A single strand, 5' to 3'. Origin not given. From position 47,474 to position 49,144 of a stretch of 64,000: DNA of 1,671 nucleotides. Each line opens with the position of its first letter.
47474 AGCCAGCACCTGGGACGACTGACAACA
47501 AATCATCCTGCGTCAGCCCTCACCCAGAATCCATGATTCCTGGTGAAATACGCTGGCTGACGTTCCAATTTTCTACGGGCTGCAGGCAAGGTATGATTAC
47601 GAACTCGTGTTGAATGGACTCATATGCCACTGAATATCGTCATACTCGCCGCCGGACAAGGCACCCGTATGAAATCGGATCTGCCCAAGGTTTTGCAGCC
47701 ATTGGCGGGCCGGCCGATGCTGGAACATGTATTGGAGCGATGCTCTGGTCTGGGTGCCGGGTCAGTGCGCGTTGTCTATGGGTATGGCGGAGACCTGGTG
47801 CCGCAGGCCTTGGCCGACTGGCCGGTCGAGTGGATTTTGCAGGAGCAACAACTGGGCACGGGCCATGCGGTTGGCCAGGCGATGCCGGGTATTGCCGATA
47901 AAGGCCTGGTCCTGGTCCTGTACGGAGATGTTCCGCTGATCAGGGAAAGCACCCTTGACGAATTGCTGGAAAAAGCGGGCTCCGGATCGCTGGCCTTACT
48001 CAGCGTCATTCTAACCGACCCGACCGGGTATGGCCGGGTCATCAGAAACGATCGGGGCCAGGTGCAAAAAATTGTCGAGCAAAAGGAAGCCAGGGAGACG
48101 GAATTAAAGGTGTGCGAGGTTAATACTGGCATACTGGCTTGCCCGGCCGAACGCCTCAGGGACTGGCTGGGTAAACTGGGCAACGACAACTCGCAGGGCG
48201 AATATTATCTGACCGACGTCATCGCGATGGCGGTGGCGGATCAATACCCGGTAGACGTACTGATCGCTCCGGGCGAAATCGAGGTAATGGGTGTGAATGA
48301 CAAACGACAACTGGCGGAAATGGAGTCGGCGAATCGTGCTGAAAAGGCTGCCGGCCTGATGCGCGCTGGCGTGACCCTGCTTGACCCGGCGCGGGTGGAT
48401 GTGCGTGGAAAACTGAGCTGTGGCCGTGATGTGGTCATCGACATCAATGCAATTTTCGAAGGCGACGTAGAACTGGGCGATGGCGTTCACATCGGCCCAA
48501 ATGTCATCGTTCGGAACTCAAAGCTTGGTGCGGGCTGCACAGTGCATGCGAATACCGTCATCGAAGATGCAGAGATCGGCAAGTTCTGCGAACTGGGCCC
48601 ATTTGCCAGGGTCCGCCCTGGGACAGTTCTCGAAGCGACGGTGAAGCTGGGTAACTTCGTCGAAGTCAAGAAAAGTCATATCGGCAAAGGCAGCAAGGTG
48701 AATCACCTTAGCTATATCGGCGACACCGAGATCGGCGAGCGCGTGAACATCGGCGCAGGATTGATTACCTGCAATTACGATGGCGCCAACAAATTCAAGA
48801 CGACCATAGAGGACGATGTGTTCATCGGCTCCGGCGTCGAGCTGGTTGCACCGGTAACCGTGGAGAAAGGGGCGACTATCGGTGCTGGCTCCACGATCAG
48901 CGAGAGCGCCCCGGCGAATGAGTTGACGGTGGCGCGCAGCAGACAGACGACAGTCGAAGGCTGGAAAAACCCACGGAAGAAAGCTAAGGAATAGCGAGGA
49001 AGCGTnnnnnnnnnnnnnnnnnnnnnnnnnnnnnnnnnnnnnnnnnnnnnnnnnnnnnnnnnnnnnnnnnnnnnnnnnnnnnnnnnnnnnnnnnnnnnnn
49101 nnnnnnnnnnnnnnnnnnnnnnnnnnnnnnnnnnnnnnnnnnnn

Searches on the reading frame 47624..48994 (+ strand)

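Call 24: search_protein_families(library=ncbifam, proteins=[window:47624-48994:+], max_evalue=1e-10)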
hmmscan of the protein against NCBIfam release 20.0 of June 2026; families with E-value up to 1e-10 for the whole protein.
window:47624-48994:+ (456 aa): 22 families
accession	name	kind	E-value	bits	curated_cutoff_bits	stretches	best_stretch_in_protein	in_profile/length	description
NF006986.0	PRK09451.1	equivalog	9.8e-181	601.5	725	1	3-453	6-455/456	bifunctional UDP-N-acetylglucosamine diphosphorylase/glucosamine-1-phosphate N-acetyltransferase GlmU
TIGR01173.1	glmU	equivalog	1.4e-179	597.7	366.85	1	4-453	2-452/452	bifunctional UDP-N-acetylglucosamine diphosphorylase/glucosamine-1-phosphate N-acetyltransferase GlmU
NF010934.1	PRK14354.1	equivalog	8.8e-151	502.4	450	1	5-448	2-446/447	bifunctional UDP-N-acetylglucosamine diphosphorylase/glucosamine-1-phosphate N-acetyltransferase GlmU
NF010935.0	PRK14355.1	equivalog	2.9e-142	474.5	718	1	4-451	5-456/459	bifunctional UDP-N-acetylglucosamine diphosphorylase/glucosamine-1-phosphate N-acetyltransferase GlmU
NF010933.0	PRK14353.1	equivalog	4.2e-140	467.4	505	1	3-449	6-437/453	bifunctional UDP-N-acetylglucosamine diphosphorylase/glucosamine-1-phosphate N-acetyltransferase GlmU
NF010932.0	PRK14352.1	equivalog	7.9e-137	456.9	611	1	4-453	8-462/488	bifunctional UDP-N-acetylglucosamine diphosphorylase/glucosamine-1-phosphate N-acetyltransferase GlmU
NF010937.0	PRK14357.1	equivalog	6.3e-134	447.2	658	1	5-454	3-445/448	bifunctional UDP-N-acetylglucosamine diphosphorylase/glucosamine-1-phosphate N-acetyltransferase GlmU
NF010936.0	PRK14356.1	equivalog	4.8e-132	441.1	666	1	6-445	9-451/456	bifunctional UDP-N-acetylglucosamine diphosphorylase/glucosamine-1-phosphate N-acetyltransferase GlmU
NF010940.0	PRK14360.1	equivalog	2.7e-130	435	602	1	3-452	2-450/452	bifunctional UDP-N-acetylglucosamine diphosphorylase/glucosamine-1-phosphate N-acetyltransferase GlmU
NF010938.0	PRK14358.1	equivalog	3.3e-120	401.9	500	1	2-448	7-455/481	bifunctional N-acetylglucosamine-1-phosphate uridyltransferase/glucosamine-1-phosphate acetyltransferase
NF010939.0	PRK14359.1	equivalog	8.7e-106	354.1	592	1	3-446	3-421/430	bifunctional UDP-N-acetylglucosamine diphosphorylase/glucosamine-1-phosphate N-acetyltransferase GlmU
TIGR03992.1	Arch_glmU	subfamily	8.5e-59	199.4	292.1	2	5-299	3-284/393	bifunctional sugar-1-phosphate nucleotidylyltransferase/acetyltransferase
NF041173.1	Sug_nt_acttase_Thmprot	equivalog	3.2e-41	141.6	600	2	304-385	254-336/405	bifunctional sugar-1-phosphate nucleotidylyltransferase/acetyltransferase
NF041313.1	UDPGP_AglF_Halo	equivalog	9.1e-21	74.4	400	1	5-232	3-231/234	UTP--glucose-1-phosphate uridylyltransferase AglF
NF052502.1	man1P_GTase_Rv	exception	1.8e-20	73.1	440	0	5-160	3-165/352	mannose-1-phosphate guanylyltransferase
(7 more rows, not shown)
